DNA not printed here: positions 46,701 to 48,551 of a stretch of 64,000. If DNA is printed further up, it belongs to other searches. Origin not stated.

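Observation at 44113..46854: Small partner proteins: Zn-ribbon plus putative PD-(D/E)xK motif, and a re-assigned GTG start for copy 1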

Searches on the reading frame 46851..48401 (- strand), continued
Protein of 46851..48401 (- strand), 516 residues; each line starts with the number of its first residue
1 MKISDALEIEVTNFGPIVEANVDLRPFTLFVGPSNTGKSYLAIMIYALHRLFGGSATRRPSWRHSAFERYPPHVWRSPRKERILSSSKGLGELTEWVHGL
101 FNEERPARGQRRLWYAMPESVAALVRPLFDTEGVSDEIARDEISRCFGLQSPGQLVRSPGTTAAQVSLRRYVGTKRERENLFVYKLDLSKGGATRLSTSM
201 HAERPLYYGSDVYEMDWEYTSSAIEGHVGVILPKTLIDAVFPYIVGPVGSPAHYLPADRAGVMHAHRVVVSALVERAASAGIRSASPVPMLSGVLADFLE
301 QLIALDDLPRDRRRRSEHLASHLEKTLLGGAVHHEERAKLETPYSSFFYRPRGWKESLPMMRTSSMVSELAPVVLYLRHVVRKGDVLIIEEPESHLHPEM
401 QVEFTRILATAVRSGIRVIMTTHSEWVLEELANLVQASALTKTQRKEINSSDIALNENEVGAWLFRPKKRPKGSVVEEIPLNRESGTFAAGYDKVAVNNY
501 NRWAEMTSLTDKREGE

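Call 67: get_annotated_region(hit=H20, flank=2500)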
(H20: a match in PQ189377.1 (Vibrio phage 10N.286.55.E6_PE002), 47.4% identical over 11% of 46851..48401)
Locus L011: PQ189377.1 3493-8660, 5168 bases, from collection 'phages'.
description: Vibrio phage 10N.286.55.E6_PE002, complete genome.
organism: Vibrio phage 10N.286.55.E6_PE002 (NCBI taxid 3385357)
taxonomy: Viruses; Duplodnaviria; Heunggongvirae; Uroviricota; Caudoviricetes
host: Vibrio cyclitrophicus 10N.286.55.E6; source: seawater; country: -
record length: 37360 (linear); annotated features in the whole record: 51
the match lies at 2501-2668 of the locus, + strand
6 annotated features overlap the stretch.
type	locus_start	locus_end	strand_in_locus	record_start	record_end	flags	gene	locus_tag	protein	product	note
CDS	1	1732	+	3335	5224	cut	-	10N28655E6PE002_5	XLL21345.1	hypothetical protein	Menshen__NsnA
CDS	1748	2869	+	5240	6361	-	-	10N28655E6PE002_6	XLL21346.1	hypothetical protein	Menshen__NsnB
CDS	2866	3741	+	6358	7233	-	-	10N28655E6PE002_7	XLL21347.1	hypothetical protein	Menshen__NsnC_2726213746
CDS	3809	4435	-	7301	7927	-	-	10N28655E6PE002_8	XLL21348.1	hypothetical protein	Bacteriophage_CI_repressor_C-terminal_domain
CDS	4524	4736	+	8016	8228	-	-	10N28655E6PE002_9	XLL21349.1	hypothetical protein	VAPL_BP186_Protein_apl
CDS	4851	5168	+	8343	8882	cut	-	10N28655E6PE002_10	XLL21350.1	hypothetical protein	YR7B_ECOLX_Protein_ORFb_in_retron_Ec67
